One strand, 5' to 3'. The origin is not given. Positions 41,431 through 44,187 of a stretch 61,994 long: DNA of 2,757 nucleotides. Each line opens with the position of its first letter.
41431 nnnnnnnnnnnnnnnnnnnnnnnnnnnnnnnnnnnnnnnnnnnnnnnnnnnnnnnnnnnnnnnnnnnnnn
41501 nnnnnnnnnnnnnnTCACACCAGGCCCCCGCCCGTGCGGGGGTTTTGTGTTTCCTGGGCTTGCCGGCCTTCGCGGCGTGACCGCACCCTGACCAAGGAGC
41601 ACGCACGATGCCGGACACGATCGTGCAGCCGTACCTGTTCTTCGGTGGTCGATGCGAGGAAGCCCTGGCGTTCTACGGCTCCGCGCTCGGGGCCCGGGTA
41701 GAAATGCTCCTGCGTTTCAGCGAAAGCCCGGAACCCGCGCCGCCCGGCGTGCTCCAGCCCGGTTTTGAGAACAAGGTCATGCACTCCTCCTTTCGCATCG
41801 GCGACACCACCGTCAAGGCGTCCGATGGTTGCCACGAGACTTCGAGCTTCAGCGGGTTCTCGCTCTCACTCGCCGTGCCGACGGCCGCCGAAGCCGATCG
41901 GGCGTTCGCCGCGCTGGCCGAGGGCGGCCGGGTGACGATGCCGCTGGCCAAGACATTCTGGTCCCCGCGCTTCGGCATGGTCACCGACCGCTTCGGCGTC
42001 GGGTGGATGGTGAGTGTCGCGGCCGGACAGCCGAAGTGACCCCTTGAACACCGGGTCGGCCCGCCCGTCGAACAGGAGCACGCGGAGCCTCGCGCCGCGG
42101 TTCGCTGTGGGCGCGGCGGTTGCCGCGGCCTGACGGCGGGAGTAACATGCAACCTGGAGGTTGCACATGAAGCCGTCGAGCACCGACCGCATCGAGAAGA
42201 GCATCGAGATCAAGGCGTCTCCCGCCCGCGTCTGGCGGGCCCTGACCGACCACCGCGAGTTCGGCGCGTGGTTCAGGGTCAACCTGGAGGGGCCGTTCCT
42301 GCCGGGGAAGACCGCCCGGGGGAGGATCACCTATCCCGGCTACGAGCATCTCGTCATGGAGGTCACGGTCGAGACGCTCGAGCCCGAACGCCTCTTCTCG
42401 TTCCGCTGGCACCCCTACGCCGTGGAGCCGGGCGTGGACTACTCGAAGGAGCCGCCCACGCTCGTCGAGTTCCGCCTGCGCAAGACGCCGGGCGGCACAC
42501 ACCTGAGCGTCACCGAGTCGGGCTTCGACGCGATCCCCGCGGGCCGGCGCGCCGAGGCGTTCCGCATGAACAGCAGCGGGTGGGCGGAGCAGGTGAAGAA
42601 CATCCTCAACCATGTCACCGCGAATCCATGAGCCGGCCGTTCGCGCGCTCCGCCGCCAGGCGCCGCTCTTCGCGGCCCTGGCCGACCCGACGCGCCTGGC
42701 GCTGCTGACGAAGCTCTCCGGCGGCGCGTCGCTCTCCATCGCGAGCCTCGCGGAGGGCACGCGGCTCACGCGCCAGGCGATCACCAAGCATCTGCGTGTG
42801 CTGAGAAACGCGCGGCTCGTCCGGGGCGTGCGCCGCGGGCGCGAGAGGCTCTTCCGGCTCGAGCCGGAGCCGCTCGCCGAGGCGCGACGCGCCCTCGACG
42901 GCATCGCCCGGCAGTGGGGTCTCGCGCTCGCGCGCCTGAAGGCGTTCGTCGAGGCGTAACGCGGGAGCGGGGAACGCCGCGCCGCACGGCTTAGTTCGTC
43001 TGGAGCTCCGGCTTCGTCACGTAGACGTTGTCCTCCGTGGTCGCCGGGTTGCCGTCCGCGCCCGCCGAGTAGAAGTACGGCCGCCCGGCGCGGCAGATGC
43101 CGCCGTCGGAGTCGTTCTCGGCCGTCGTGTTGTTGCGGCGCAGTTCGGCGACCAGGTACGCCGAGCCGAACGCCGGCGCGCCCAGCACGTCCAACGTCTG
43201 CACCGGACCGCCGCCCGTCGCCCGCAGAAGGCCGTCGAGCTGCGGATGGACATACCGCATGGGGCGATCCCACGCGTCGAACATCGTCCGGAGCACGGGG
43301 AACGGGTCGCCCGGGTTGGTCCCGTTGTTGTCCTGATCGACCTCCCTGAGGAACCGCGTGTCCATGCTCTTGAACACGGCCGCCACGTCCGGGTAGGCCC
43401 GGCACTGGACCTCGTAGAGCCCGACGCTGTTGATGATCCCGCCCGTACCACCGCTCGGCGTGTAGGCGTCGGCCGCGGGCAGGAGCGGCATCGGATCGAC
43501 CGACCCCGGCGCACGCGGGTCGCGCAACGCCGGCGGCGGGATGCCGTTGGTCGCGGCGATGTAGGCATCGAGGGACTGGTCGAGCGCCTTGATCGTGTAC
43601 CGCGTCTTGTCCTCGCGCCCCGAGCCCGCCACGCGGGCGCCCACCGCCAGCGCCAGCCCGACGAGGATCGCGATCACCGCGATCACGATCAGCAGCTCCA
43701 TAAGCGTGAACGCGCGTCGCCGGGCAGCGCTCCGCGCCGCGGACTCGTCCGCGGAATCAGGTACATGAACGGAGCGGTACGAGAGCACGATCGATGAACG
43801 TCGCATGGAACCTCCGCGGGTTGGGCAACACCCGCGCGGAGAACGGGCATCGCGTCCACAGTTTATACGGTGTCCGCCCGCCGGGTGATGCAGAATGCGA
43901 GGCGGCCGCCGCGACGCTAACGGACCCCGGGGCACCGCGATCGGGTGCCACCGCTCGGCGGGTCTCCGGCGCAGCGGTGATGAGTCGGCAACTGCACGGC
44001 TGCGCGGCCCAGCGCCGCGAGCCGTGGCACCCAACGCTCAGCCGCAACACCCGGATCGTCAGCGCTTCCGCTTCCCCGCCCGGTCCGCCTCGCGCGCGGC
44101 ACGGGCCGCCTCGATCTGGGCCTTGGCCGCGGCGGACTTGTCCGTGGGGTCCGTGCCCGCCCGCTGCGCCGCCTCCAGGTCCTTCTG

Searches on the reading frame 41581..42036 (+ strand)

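Call 49: search_protein_families(library=pfam, proteins=[window:41581-42036:+], max_evalue=0.00001)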
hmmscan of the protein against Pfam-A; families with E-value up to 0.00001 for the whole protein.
window:41581-42036:+ (152 aa): 2 families
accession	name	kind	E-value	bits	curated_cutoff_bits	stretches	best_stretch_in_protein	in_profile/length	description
PF06983.19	3-dmu-9_3-mt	-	1e-11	45.8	24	1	16-144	4-115/116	3-demethylubiquinone-9 3-methyltransferase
PF00903.31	Glyoxalase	-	1.1e-09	39.2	20.6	1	18-143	5-120/121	Glyoxalase/Bleomycin resistance protein/Dioxygenase superfamily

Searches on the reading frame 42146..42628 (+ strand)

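Call 49: search_protein_families(library=pfam, proteins=[window:42146-42628:+], max_evalue=0.00001)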
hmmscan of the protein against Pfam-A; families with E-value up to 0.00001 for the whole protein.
window:42146-42628:+ (161 aa): 2 families
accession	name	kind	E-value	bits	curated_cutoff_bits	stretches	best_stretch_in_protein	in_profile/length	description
PF08327.17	AHSA1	-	8.4e-15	55.5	22.1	1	23-153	1-120/125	Activator of Hsp90 ATPase homolog 1-like protein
PF10604.15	Polyketide_cyc2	-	6.9e-09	36.6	27.4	1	15-132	3-113/142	Polyketide cyclase / dehydrase and lipid transport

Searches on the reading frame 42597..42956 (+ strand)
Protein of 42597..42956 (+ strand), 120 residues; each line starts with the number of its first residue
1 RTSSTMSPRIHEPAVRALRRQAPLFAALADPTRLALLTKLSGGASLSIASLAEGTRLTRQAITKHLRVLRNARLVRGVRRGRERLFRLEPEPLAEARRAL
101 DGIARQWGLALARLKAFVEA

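Call 49: search_protein_families(library=pfam, proteins=[window:42597-42956:+], max_evalue=0.00001)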
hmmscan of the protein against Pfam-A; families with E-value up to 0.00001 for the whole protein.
window:42597-42956:+ (120 aa): 2 families
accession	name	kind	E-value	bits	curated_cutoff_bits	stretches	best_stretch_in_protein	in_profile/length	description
PF12840.13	HTH_20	-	3.3e-09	37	27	1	28-77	1-50/51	Helix-turn-helix domain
PF01022.26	HTH_5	-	3.7e-09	36.8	22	1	30-76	1-46/47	Bacterial regulatory protein, arsR family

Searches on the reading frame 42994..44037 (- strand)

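Call 49: search_protein_families(library=pfam, proteins=[window:42994-44037:-], max_evalue=0.00001)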
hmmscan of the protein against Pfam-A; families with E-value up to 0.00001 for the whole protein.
window:42994-44037:- (348 aa): 1 family
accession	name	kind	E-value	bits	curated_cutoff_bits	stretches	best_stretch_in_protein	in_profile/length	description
PF07963.17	N_methyl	-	5.4e-06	26.2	21.2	1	106-130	3-27/27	Prokaryotic N-terminal methylation motif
